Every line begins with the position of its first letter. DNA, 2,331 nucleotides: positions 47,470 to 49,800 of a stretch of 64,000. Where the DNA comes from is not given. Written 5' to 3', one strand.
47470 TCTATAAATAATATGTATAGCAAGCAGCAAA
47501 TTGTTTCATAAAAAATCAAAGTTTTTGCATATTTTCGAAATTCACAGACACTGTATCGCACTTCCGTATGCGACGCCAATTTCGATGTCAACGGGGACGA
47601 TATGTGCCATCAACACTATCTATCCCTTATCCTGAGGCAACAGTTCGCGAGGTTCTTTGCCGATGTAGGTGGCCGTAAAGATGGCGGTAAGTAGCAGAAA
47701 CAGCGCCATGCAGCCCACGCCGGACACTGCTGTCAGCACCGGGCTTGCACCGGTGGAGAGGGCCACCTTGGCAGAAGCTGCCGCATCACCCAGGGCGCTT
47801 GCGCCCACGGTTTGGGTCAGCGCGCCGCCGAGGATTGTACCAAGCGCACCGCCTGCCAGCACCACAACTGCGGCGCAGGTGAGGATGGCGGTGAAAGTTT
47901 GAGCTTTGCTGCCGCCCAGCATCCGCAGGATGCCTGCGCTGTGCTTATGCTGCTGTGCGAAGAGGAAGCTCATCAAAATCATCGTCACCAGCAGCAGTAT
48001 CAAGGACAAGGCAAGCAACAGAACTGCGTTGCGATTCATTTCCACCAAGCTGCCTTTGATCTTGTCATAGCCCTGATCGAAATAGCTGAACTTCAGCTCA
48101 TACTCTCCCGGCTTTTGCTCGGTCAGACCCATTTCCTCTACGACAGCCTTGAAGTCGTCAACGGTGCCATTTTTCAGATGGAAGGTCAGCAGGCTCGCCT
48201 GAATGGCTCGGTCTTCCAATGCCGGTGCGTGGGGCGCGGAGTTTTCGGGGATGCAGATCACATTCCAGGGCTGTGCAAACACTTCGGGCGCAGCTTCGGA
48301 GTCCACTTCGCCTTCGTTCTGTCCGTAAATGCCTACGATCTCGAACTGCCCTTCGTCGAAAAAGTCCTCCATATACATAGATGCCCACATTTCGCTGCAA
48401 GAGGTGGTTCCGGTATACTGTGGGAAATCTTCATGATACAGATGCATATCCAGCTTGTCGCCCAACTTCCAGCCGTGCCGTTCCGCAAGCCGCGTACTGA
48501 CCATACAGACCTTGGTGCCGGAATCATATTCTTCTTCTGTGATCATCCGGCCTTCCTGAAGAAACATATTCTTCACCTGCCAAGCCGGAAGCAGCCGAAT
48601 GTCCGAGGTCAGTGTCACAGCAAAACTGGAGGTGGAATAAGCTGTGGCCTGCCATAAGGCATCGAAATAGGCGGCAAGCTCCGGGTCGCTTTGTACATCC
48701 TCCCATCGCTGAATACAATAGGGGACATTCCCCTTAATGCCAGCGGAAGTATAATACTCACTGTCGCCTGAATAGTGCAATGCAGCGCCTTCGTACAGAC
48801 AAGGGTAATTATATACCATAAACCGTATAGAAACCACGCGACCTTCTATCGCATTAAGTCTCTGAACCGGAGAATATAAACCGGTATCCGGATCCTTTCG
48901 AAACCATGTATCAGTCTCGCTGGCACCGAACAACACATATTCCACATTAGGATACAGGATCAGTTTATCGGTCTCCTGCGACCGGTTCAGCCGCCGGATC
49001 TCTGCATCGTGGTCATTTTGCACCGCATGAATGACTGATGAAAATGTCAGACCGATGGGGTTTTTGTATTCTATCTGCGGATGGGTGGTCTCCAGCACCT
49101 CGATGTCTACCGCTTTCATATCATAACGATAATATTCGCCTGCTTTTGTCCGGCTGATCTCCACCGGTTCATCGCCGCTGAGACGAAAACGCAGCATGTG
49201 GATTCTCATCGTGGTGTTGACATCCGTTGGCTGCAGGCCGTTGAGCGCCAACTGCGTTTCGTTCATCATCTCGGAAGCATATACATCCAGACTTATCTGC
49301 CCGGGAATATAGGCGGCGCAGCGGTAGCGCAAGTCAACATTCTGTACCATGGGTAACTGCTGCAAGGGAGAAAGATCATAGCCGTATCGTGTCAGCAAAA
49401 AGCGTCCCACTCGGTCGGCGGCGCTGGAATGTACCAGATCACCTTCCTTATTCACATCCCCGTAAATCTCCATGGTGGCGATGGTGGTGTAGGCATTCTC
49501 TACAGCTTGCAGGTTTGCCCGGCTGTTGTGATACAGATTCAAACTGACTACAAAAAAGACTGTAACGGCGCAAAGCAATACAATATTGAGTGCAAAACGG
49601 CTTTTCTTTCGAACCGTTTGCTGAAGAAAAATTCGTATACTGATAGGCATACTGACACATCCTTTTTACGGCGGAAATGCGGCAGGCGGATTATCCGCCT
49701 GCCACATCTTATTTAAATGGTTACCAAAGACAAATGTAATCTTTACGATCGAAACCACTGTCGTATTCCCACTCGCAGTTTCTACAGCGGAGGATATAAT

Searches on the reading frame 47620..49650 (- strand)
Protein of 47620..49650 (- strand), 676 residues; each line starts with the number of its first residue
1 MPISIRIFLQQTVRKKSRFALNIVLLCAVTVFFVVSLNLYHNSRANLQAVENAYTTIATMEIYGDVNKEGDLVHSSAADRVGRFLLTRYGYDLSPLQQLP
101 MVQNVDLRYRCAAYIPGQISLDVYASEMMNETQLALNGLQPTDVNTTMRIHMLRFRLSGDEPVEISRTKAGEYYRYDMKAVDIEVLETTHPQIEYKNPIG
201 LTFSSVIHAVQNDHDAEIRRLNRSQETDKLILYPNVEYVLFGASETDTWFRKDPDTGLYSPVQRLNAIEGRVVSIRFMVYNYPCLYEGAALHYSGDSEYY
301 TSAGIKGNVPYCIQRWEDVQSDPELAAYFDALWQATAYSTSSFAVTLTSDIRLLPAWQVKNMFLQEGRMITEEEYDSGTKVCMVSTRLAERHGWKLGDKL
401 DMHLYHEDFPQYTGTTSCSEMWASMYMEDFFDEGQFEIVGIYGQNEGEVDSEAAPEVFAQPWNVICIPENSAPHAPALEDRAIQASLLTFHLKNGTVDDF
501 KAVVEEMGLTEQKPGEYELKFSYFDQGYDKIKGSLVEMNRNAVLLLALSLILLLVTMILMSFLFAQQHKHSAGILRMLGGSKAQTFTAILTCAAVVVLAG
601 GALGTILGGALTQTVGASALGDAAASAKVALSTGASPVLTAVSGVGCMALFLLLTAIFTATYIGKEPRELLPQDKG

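Call 52: search_protein_families(library=pfam, proteins=[window:47620-49650:-], max_evalue=0.001)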
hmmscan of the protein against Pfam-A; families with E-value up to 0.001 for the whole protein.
window:47620-49650:- (676 aa): 2 families
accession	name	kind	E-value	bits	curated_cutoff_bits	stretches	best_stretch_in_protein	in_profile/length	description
PF02687.27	FtsX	-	1.5e-06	28.7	25.5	1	544-662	2-115/120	FtsX-like permease C-terminal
PF12704.14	MacB_PCD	-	2.3e-05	25.2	27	1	356-447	97-159/207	MacB-like periplasmic core domain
